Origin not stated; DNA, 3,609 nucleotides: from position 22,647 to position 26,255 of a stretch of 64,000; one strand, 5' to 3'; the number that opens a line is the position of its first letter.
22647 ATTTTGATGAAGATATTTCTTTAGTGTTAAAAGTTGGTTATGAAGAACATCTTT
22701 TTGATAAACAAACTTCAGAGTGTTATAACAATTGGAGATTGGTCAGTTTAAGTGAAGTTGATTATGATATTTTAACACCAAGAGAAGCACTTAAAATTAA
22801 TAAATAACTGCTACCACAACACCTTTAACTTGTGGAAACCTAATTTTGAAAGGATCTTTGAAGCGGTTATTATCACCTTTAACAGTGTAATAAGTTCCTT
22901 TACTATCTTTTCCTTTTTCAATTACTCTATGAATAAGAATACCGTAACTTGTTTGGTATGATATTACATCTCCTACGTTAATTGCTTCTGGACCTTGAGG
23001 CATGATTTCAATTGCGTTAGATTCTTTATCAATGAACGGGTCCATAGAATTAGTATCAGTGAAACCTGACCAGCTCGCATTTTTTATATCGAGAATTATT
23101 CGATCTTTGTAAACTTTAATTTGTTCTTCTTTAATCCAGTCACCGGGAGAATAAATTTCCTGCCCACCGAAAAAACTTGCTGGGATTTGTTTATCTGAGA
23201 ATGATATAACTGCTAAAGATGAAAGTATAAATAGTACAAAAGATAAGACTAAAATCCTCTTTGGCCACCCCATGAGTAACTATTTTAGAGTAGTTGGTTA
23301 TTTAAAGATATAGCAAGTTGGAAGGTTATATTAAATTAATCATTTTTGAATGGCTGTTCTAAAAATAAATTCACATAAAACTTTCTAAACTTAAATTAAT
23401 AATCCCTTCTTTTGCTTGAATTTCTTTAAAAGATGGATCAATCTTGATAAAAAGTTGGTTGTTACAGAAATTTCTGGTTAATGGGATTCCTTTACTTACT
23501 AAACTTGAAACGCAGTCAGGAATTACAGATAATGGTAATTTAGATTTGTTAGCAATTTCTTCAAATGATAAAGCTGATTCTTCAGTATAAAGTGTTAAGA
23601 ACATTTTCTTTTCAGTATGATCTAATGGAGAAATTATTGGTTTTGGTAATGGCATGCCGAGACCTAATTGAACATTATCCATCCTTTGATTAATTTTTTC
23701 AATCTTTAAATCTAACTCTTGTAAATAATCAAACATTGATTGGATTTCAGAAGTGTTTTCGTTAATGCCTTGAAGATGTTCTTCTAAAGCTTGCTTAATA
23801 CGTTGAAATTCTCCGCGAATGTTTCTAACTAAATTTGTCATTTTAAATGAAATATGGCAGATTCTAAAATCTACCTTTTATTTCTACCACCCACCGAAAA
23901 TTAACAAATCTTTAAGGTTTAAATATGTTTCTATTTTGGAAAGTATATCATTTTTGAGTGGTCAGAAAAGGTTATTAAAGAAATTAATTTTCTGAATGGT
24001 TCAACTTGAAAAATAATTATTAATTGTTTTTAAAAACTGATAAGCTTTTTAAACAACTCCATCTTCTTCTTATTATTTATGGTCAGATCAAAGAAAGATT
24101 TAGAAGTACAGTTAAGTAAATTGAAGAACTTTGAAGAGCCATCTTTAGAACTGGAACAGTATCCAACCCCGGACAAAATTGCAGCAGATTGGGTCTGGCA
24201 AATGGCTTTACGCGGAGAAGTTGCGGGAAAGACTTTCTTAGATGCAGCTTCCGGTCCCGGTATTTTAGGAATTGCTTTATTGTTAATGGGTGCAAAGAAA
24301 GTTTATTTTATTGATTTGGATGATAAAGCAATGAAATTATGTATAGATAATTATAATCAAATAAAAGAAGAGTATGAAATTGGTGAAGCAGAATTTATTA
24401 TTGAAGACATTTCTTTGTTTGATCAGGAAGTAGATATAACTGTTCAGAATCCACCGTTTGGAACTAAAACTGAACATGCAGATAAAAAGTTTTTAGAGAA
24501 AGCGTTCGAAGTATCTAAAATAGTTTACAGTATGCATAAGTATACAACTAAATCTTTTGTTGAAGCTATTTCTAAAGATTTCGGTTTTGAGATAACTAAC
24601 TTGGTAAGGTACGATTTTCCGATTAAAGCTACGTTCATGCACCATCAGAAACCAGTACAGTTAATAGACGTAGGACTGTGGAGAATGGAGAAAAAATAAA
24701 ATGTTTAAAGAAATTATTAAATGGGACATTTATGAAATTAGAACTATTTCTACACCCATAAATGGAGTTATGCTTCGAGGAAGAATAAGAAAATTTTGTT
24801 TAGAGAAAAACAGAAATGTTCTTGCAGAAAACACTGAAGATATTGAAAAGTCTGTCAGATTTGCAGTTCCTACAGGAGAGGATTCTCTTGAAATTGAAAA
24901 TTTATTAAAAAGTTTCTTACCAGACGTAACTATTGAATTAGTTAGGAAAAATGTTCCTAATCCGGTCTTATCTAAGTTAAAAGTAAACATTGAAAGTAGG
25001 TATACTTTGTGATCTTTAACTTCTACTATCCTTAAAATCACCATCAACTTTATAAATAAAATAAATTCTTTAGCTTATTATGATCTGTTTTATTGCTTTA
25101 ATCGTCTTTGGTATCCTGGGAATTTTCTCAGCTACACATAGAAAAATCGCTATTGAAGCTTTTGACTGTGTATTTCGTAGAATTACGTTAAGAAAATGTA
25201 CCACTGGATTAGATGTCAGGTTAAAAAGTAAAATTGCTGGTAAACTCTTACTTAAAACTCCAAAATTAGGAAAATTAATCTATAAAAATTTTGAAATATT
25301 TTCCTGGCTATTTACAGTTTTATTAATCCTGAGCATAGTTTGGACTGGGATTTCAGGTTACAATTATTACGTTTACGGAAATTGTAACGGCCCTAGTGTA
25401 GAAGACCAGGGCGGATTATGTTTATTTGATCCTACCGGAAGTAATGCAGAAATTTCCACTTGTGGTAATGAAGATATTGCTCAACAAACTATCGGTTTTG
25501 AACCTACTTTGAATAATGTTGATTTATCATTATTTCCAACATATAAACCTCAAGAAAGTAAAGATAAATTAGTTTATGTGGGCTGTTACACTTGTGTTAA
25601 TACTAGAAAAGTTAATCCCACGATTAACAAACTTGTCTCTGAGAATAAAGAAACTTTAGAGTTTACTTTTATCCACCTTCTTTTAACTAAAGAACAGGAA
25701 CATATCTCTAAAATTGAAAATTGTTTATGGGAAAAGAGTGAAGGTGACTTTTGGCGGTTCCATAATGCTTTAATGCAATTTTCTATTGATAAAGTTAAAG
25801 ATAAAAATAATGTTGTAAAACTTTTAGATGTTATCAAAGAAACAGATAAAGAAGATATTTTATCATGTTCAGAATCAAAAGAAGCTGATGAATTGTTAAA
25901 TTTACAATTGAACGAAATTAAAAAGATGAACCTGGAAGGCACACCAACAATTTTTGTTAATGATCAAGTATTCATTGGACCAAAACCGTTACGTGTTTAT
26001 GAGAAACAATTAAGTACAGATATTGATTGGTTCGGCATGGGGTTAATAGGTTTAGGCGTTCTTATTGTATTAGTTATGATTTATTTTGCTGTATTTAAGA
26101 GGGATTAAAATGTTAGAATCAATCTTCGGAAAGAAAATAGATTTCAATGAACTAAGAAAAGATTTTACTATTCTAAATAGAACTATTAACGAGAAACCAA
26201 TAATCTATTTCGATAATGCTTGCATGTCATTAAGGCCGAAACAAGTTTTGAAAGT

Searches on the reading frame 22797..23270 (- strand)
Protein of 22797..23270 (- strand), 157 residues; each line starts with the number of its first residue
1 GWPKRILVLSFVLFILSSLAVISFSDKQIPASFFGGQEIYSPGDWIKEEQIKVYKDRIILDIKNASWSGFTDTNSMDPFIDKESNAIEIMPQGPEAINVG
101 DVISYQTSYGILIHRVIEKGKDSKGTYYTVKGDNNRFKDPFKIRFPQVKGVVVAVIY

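Call 67: search_protein_families(library=pfam, proteins=[window:22797-23270:-], max_evalue=0.01)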
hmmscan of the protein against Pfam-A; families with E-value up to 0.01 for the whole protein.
window:22797-23270:- (157 aa): 1 family
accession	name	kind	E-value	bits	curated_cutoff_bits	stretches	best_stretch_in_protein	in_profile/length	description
PF12671.13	Amidase_6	-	0.0094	16.5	23.2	0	81-142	89-150/163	Putative amidase domain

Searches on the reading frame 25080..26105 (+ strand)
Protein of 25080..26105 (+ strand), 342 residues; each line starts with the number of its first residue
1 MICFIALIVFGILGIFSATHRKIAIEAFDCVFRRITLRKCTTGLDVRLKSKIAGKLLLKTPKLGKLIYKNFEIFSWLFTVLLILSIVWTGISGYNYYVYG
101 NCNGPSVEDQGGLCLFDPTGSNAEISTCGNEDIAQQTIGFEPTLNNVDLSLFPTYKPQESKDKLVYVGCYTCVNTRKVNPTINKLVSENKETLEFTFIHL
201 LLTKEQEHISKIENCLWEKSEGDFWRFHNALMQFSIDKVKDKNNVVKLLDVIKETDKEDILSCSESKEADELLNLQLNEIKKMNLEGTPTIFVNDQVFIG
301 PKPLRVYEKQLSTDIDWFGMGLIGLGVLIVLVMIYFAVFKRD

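Call 19: search_protein_families(library=ncbifam, proteins=[window:25080-26105:+], max_evalue=1)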
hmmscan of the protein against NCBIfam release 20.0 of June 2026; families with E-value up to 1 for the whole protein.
window:25080-26105:+ (342 aa): 2 families
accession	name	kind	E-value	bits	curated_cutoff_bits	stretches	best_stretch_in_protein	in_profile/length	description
NF041057.1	Rcas_1661_fam_Se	equivalog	0.003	17.1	190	1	195-309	127-242/247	Rcas_1661 family thioredoxin-like (seleno)lipoprotein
TIGR04106.1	cas8c_GSU0052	equivalog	0.012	15.2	125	1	214-284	25-92/282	type I-G CRISPR-associated protein Cas8g2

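Call 20: search_protein_families(library=pfam, proteins=[window:25080-26105:+], max_evalue=0.1)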
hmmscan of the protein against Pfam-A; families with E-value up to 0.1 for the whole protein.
window:25080-26105:+ (342 aa): 4 families
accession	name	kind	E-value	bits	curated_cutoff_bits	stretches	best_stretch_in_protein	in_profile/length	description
PF13462.12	Thioredoxin_4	-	8.9e-10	39.4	23.2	1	161-309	14-161/165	Thioredoxin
PF01323.26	DSBA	-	2e-05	24.9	25.6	1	221-311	102-190/191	DSBA-like thioredoxin domain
PF00135.34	COesterase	-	0.025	14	27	1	231-316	221-307/515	Carboxylesterase family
PF13192.12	Thioredoxin_3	-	0.088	13.3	24.8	0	277-299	39-61/76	Thioredoxin domain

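Call 68: search_solved_structures(query=window:25080-26105:+, max_evalue=1, show_alignments=1)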
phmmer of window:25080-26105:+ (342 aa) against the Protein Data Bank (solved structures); distinct sequences matched with E-value up to 1: 11.
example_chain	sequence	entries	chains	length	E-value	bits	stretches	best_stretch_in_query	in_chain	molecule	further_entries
3eu3_A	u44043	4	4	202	3.7e-07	32.6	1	163-298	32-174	BdbD | Disulfide bond formation protein D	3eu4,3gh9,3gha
6eez_A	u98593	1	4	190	0.00062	22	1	163-311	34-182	DsbA-like disulfide oxidoreductase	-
4k6x_A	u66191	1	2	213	0.022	16.9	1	173-303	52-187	Disulfide oxidoreductase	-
4ihu_A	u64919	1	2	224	0.025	16.7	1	173-303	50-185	Isomerase DsbG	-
4jr4_A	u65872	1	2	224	0.026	16.6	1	173-303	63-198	Possible conserved membrane or secreted protein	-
4jr6_A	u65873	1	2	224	0.052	15.6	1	173-303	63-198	Possible conserved membrane or secreted protein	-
9edl_A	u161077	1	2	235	0.41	12.7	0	152-198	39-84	Conserved hypothetical lipoprotein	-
3bd2_A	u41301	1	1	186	0.43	12.6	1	160-313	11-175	Disulfide bond protein A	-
3bci_A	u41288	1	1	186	0.49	12.4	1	160-313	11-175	Disulfide bond protein A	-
4z7x_A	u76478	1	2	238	0.5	12.4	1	169-295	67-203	MdbA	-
9e5c_1h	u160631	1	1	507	0.71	11.9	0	239-271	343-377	Dynein regulatory complex subunit 2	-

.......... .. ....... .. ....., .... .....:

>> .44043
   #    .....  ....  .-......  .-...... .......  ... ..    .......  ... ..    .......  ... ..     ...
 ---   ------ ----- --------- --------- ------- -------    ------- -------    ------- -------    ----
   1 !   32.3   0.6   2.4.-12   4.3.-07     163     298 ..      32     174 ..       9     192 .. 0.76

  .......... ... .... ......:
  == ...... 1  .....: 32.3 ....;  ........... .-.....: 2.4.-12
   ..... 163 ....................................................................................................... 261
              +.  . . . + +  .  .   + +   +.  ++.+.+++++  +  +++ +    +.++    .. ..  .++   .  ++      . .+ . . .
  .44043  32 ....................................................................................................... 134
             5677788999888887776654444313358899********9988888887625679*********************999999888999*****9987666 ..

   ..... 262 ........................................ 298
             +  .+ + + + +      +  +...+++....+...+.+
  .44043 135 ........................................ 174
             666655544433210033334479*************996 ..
